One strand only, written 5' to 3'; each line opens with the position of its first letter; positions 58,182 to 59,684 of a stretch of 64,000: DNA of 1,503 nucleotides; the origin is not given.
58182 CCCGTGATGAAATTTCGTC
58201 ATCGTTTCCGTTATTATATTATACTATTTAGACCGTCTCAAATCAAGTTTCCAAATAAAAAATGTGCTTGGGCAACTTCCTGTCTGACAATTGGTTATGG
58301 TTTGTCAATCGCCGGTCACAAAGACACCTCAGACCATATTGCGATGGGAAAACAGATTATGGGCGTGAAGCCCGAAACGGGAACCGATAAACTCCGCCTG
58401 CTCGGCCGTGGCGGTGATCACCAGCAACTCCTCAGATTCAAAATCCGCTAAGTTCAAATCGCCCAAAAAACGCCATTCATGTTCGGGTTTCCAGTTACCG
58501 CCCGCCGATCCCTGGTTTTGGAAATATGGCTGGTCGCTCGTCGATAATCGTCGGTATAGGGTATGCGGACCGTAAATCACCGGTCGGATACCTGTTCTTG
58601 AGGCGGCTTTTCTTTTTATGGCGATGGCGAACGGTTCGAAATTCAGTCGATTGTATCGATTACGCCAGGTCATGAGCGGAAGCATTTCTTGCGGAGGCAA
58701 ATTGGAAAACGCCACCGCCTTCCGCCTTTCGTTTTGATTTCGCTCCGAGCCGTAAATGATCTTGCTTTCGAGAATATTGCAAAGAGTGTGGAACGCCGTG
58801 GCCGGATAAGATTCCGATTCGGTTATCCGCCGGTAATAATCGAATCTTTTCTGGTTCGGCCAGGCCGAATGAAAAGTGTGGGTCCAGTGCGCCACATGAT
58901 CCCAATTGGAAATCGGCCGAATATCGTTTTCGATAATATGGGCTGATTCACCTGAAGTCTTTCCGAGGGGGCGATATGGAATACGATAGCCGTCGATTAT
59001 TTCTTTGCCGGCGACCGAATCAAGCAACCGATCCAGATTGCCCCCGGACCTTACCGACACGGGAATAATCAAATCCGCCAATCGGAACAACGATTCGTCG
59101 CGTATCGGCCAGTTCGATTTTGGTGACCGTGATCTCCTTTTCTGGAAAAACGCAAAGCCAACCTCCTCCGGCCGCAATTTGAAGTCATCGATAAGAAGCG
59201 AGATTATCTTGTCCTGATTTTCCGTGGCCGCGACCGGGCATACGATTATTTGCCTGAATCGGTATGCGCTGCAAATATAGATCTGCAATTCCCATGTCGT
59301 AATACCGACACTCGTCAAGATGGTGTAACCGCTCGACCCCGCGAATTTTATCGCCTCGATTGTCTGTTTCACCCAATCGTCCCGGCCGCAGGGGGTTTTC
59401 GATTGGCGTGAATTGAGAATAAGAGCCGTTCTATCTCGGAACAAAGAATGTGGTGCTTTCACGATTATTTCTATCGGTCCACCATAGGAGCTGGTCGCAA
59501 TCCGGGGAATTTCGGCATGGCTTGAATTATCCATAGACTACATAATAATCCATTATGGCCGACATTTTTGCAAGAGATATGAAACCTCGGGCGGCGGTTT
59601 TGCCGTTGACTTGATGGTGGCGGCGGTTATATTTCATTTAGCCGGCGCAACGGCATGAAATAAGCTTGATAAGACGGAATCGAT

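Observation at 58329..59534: Stand-alone fusion of a DprA/SLOG-like domain with an AbiGi-like domain: candidate single-gene nucleotide-sensing conflict (defence) system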

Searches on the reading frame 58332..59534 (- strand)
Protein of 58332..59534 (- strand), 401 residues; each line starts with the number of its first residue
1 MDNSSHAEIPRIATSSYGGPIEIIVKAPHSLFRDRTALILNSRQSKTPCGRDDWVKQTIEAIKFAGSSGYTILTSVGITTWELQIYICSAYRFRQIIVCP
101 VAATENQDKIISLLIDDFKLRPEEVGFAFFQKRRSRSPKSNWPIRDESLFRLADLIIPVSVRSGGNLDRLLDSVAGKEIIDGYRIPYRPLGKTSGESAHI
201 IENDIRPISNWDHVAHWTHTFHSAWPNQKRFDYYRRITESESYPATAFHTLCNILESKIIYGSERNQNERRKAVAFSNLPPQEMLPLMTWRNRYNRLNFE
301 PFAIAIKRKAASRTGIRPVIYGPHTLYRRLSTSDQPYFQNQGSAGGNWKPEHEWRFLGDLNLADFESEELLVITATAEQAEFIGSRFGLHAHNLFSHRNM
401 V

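Call 3: search_protein_families(library=pfam, proteins=[window:58332-59534:-], max_evalue=10)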
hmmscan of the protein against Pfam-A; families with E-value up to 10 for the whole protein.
window:58332-59534:- (401 aa): 0 families

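Call 4: search_protein_families(library=padloc, proteins=[window:58332-59534:-], max_evalue=10)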
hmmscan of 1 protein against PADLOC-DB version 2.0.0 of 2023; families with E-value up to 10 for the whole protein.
window:58332-59534:- (401 aa): 0 families

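Call 5: search_protein_families(library=ncbifam, proteins=[window:58332-59534:-], max_evalue=10)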
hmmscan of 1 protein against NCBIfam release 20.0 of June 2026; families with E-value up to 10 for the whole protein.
window:58332-59534:- (401 aa): 0 families

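Call 6: find_homologous_proteins(query=window:58332-59534:-, max_evalue=0.001)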
Query window:58332-59534:- (401 aa): 49 proteins with E <= 0.001 among 3546 candidates.
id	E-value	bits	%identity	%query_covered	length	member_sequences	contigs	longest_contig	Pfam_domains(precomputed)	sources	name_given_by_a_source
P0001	2.8e-275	930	100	100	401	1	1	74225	-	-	-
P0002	6.2e-180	617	68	97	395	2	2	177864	-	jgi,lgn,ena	-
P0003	6.5e-174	597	66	98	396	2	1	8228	-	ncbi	-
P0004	1.1e-106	375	49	84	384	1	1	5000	-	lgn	-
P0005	1.6e-103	365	48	86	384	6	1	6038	-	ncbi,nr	ncbi:MAG: hypothetical protein GX409_09030 [candidate division Zixibacteria bacterium]|nr:hypothetic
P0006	5.6e-93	330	43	92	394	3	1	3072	-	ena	-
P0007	7.8e-92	326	43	92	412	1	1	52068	-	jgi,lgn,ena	-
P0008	8.6e-90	320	42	89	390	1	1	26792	-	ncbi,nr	ncbi:MAG: hypothetical protein GY839_15490 [candidate division Zixibacteria bacterium]|nr:hypothetic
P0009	5.4e-88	314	39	91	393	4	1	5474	-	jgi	-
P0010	5.9e-88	314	42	90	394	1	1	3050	-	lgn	-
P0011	4.0e-87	311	41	92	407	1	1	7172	-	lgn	-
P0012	1.4e-85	306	43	86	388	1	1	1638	-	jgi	jgi:hypothetical protein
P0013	1.7e-83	299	42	86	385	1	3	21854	-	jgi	jgi:hypothetical protein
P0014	2.8e-83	298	42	86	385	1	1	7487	-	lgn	-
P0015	3.2e-82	295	40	90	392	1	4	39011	-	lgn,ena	-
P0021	4.5e-73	265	40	85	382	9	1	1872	-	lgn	-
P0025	8.0e-71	257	39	85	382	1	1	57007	-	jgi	jgi:hypothetical protein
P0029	2.1e-70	256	37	90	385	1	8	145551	-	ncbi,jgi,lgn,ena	-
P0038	1.3e-65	240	34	90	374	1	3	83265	-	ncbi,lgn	ncbi:MAG: hypothetical protein ACLFVQ_08960 [Chitinispirillaceae bacterium]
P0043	1.9e-56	210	34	90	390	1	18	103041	-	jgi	jgi:hypothetical protein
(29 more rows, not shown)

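Call 7: search_solved_structures(query=window:58332-59534:-, max_evalue=10, show_alignments=2)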
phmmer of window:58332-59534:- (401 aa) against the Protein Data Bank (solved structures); distinct sequences matched with E-value up to 10: 2.
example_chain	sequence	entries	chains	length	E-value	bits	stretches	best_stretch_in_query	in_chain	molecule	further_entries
6n4a_A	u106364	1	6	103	0.29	13.3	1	55-119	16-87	PII-like SbtB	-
6mm2_A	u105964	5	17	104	0.29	13.3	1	55-119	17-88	Carbon regulatory PII-like protein SbtB | SbtB7001, PII-like protein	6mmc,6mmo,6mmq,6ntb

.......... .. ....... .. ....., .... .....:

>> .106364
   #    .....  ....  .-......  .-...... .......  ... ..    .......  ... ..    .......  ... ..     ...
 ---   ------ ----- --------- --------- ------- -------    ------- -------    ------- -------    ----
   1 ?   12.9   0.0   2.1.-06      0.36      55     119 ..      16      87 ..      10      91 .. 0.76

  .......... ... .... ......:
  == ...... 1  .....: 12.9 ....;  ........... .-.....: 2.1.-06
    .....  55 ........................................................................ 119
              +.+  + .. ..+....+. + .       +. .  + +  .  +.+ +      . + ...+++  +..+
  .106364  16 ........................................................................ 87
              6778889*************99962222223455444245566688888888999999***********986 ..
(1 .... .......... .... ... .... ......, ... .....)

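Call 11: search_solved_structures(query=A1, max_evalue=10, show_alignments=3)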
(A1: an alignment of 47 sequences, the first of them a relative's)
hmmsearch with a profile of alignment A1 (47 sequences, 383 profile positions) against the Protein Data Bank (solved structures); distinct sequences matched with E-value up to 10: 10.
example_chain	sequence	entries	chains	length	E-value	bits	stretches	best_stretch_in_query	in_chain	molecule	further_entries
6un9_A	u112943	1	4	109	0.14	14.2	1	148-225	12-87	Uncharacterized protein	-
8tea_E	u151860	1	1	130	0.34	12.9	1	185-246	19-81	UL131A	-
8g0n_A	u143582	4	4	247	0.62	12.1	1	33-98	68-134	Fluorophosphonate-binding serine hydrolase I | Alpha/beta fold hydrolase | Serine aminopeptidase S33 domain-containing protein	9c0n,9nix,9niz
44ab_E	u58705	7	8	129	0.64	12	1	190-246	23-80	UL131A | Envelope glycoprotein UL131A | Envelope protein UL131A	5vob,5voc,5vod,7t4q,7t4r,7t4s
7kbb_E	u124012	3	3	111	0.66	12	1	194-246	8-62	UL131A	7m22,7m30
3og3_A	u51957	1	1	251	1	11.4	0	326-357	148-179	Imidazole glycerol phosphate synthase subunit hisF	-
3tdn_A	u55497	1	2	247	1.1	11.3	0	326-357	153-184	FLR SYMMETRIC ALPHA-BETA TIM BARREL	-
1f2l_A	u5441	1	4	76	1.3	11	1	7-44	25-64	FRACTALKINE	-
2w6r_A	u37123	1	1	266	1.3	11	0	326-357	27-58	IMIDAZOLE GLYCEROL PHOSPHATE SYNTHASE SUBUNIT HISF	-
3qqc_D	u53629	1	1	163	1.8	10.5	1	126-163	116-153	Transcription antitermination protein nusG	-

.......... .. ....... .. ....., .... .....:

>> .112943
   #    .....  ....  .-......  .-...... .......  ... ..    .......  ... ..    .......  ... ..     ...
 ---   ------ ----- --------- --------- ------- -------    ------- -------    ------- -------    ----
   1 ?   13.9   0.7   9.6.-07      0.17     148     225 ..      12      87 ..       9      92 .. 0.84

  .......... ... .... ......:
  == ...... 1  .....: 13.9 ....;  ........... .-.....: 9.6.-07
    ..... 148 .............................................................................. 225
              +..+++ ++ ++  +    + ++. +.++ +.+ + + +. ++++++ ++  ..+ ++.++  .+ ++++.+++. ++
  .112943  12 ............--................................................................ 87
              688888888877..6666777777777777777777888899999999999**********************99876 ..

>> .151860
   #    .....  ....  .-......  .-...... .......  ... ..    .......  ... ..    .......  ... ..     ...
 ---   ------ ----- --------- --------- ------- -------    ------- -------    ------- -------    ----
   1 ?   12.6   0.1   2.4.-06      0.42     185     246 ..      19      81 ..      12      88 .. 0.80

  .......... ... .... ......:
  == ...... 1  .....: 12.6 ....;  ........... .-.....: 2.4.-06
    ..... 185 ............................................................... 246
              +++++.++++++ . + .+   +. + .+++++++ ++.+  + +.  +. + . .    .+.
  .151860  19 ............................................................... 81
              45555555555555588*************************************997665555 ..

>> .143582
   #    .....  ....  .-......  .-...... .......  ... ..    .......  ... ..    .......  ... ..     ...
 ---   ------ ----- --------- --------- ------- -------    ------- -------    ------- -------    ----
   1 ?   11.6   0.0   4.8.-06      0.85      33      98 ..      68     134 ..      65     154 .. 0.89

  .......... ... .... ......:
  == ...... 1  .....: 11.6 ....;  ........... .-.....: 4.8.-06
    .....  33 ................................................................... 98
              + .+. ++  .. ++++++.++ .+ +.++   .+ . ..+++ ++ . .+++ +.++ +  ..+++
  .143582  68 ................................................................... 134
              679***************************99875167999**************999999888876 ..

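Call 12: search_protein_families(library=pfam, alignment_id=A1, max_evalue=1)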
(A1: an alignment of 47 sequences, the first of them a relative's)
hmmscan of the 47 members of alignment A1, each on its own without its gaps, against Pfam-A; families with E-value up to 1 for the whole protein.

A. member 1, P0001 (401 aa): 0 families

B. families by the number of members that match (of 47 scanned): 11 families
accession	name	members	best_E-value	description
PF10899.13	AbiGi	17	0.00091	Putative abortive phage resistance protein AbiGi, antitoxin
PF11185.13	DUF2971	2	0.059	Protein of unknown function (DUF2971)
PF06902.16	Fer4_19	1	0.15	Divergent 4Fe-4S mono-cluster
PF24078.1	Beta-sol_PIC_HAP1_IgA0_2nd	1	0.15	PIC/HAP1/IgA0 second beta-solenoid repeat region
PF24733.1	DUF7684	1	0.16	Domain of unknown function (DUF7684)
PF01876.22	RNase_P_p30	1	0.22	RNase P subunit p30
PF17573.8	GA-like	1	0.23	GA-like domain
PF24574.2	Nm-ACP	1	0.26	ACP-like domain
PF00291.31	PALP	1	0.26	Pyridoxal-phosphate dependent enzyme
PF14711.11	Nitr_red_bet_C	1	0.27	Respiratory nitrate reductase beta C-terminal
PF00399.24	PIR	1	0.43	Yeast PIR protein repeat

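Call 13: find_encoding_contigs(protein=P0002, flank=8000, max_places=2)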
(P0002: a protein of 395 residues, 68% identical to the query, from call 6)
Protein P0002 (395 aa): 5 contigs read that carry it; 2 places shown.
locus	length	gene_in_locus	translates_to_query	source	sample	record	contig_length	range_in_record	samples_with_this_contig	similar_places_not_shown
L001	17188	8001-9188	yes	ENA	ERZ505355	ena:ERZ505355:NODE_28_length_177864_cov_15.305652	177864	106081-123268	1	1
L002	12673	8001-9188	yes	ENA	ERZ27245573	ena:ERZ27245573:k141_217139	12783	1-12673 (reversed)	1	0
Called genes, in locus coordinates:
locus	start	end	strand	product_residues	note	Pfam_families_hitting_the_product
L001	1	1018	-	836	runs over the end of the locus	PF02203:TarH (weak), PF12729:4HB_MCP_1, PF00672:HAMP (weak), PF18947:HAMP_2 (faint), PF08448:PAS_4, PF13426:PAS_9, PF00015:MCPsignal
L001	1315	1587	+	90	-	-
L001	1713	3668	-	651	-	PF00515:TPR_1 (faint), PF07719:TPR_2 (faint), PF13174:TPR_6 (faint), PF13428:TPR_14 (faint), PF13432:TPR_16 (faint), PF14559:TPR_19 (faint), PF13424:TPR_12 (faint), PF25064:ARM_TT21_5th (faint), +1 more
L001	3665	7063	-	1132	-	-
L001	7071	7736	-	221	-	PF13709:DUF4159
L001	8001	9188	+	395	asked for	-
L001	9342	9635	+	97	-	PF05258:DciA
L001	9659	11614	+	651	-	PF02518:HATPase_c, PF00204:DNA_gyraseB, PF01751:Toprim, PF00986:DNA_gyraseB_C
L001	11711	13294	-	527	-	PF13576:Pentapeptide_3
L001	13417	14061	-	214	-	PF24675:NpmA (weak), PF02390:Methyltransf_4, PF13649:Methyltransf_25, PF13847:Methyltransf_31, PF08241:Methyltransf_11 (faint), PF08242:Methyltransf_12 (weak)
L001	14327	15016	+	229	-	PF00072:Response_reg, PF00486:Trans_reg_C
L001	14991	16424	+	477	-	PF00989:PAS, PF08448:PAS_4, PF13188:PAS_8 (faint), PF13596:PAS_10, PF13426:PAS_9, PF00512:HisKA, PF02518:HATPase_c, PF13589:HATPase_c_3 (weak)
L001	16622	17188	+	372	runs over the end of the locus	-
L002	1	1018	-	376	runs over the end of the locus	?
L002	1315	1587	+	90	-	-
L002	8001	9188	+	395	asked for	-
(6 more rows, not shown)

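Call 14: find_encoding_contigs(protein=P0029, flank=8000, max_places=2)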
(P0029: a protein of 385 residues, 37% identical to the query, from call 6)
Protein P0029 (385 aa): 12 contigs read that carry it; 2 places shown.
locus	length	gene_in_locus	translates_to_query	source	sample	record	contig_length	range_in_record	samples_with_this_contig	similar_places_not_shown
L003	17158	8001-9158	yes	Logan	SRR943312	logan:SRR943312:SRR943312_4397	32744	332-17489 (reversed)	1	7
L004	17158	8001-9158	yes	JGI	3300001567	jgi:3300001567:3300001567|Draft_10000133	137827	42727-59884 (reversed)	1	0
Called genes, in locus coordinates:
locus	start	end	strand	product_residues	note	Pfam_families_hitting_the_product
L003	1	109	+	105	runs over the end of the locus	PF05899:Cupin_3 (weak), PF02311:AraC_binding (weak), PF07883:Cupin_2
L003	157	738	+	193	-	-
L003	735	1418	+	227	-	PF13386:DsbD_2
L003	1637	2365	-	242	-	PF14355:Abi_C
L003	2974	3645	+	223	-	PF09976:TPR_21, PF13432:TPR_16 (faint), PF13525:YfiO (faint), PF14559:TPR_19 (faint), PF13428:TPR_14 (faint), PF13174:TPR_6 (weak)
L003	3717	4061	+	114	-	PF09685:MamF_MmsF (weak)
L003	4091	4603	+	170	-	-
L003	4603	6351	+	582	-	PF02518:HATPase_c (weak), PF13589:HATPase_c_3, PF01119:DNA_mis_repair, PF08676:MutL_C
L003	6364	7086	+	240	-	PF21347:DUF3108_like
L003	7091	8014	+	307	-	PF01745:IPT (faint), PF01715:IPPT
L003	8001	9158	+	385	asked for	-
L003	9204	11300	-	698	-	PF00009:GTP_EFTU, PF03144:GTP_EFTU_D2, PF22042:EF-G_D2, PF14492:EFG_III, PF03764:EFG_IV, PF00679:EFG_C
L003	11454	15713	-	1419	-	PF08126:Propeptide_C25 (weak), PF01364:Peptidase_C25, PF20773:InhA-like_MAM (faint)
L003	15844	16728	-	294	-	PF01545:Cation_efflux, PF16916:ZT_dimer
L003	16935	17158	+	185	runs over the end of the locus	?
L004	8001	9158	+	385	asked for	-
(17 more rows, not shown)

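Call 15: find_encoding_contigs(protein=P0038, flank=8000, max_places=2)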
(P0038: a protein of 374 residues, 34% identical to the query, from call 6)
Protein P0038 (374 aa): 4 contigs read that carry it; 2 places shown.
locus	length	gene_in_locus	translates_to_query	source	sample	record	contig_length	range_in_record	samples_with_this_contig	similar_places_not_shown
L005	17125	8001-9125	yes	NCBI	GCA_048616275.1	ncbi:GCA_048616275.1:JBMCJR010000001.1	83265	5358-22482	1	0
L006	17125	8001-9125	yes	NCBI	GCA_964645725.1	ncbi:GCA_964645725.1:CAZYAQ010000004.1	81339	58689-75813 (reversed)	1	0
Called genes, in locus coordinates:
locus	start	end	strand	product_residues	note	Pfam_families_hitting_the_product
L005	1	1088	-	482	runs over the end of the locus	PF02518:HATPase_c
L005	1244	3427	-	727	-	PF02518:HATPase_c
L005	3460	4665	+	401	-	-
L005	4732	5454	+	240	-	PF00702:Hydrolase, PF13419:HAD_2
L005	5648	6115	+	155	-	-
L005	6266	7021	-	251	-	PF01551:Peptidase_M23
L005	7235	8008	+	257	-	PF01966:HD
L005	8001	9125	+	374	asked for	-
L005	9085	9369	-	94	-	-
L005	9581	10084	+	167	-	PF02915:Rubrerythrin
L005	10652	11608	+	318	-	PF04055:Radical_SAM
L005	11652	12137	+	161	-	PF02481:DNA_processg_A (faint), PF18306:LDcluster4, PF03641:Lysine_decarbox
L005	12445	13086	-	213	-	PF02683:DsbD_TM, PF13386:DsbD_2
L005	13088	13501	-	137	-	PF14595:Thioredoxin_9 (weak), PF13905:Thioredoxin_8 (faint)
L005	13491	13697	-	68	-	PF25160:LdpA_Fe-S-bd (weak), PF12837:Fer4_6 (weak), PF00037:Fer4 (weak), PF12838:Fer4_7 (weak)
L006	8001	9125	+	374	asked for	-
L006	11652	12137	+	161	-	PF02481:DNA_processg_A (faint), PF18306:LDcluster4, PF03641:Lysine_decarbox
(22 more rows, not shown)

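Call 16: predict_structure(alignment_id=A1)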
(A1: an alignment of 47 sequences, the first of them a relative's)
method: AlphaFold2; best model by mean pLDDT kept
length: 401 residues; sequences in the alignment: 47
mean_pLDDT: 91.2   pTM: 0.89
mean pLDDT of the five models: 91.2, 89.8, 89.6, 89.6, 89.1
residues with pLDDT >= 90: 312; 70-90: 56; 50-70: 27; < 50: 6
segments of 3 or more residues with pLDDT < 50: 1-3, 399-401
pLDDT, mean of each block of 10 residues (from residue 1): 56 67 89 93 91 97 98 96 98 98 93 98 96 91 94 97 96 95 92 61 87 97 96 98 96 98 90 96 92 84 98 98 94 94 71 96 98 96 98 79 35
secondary structure, 60 per line:
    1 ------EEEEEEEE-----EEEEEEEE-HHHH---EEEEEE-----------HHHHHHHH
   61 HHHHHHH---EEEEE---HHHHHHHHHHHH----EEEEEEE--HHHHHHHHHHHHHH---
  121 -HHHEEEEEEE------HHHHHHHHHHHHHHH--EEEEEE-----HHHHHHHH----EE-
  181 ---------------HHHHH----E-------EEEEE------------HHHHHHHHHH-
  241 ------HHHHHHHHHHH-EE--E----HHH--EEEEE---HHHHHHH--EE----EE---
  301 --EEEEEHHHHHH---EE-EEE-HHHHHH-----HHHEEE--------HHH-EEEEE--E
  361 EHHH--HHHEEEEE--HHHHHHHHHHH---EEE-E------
elements in order: E7-14 E20-27 H29-32 E36-41 H53-67 E71-75 H79-90 E95-101 H104-117 E125-131 H138-152 E155-160 H166-173 H196-200 E213-217 H230-239 H247-257 E273-277 H281-287 E303-307 H308-313 E320-322 H324-329 E338-340 E353-357 E370-374 H377-387 E391-393

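Call 17: find_encoding_contigs(protein=P0043, flank=8000, max_places=2)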
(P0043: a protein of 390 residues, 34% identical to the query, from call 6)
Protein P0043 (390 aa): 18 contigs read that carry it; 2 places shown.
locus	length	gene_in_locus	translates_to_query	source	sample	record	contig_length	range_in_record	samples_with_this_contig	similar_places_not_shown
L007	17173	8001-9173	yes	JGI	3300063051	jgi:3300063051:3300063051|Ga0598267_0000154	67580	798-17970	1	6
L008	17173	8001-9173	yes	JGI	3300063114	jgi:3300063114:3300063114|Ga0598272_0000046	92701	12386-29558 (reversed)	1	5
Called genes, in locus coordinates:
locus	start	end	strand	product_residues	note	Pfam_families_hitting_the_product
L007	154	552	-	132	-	PF00293:NUDIX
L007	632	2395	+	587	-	PF05833:NFACT_N, PF05670:NFACT-R_1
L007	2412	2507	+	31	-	-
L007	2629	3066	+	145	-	PF18905:DUF5661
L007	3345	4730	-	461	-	PF01554:MatE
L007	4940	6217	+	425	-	PF02403:Seryl_tRNA_N, PF00587:tRNA-synt_2b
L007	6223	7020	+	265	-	PF01144:CoA_trans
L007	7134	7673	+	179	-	PF13302:Acetyltransf_3, PF00583:Acetyltransf_1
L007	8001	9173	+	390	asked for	-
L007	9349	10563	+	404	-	-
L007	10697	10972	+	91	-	-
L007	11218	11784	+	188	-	-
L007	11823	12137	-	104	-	PF01909:NTP_transf_2, PF18765:Polbeta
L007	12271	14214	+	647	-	-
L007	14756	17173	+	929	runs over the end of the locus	-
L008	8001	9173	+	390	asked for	-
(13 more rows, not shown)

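Call 18: find_encoding_contigs(protein=P0025, flank=8000, max_places=1)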
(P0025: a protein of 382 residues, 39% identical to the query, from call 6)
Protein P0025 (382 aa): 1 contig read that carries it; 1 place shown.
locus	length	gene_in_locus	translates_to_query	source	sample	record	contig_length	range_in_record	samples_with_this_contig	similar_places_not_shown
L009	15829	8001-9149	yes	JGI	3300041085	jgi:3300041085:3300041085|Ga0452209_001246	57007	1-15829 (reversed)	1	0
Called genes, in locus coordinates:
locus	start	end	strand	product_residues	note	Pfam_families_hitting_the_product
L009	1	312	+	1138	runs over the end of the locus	PF00069:Pkinase, PF07714:PK_Tyr_Ser-Thr, PF03109:ABC1 (faint), PF13414:TPR_11 (faint), PF13424:TPR_12 (weak), PF13424:TPR_12, PF17874:TPR_MalT, PF13424:TPR_12, +7 more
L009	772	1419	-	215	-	PF03848:TehB, PF05175:MTS (weak), PF13489:Methyltransf_23, PF13847:Methyltransf_31, PF08241:Methyltransf_11, PF08242:Methyltransf_12, PF13649:Methyltransf_25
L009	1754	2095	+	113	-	-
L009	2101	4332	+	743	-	PF07719:TPR_2 (faint), PF13424:TPR_12 (weak), PF17874:TPR_MalT (weak), PF00158:Sigma54_activat, PF14532:Sigma54_activ_2, PF07728:AAA_5, PF25601:AAA_lid_14, PF02954:HTH_8, +2 more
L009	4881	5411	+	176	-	PF00254:FKBP_C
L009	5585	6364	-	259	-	PF25084:LbH_EIF2B (faint), PF25087:GMPPB_C (faint), PF00132:Hexapep, PF13720:Acetyltransf_11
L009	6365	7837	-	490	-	PF03331:LpxC, PF22817:ApeP-like (weak), PF07977:FabA, PF22818:ApeI-like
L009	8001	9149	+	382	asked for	-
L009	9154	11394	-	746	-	PF18072:FGAR-AT_linker, PF00586:AIRS, PF02769:AIRS_C, PF00586:AIRS, PF02769:AIRS_C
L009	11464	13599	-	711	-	PF02897:Peptidase_S9_N, PF00326:Peptidase_S9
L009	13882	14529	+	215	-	PF13505:OMP_b-brl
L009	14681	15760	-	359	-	-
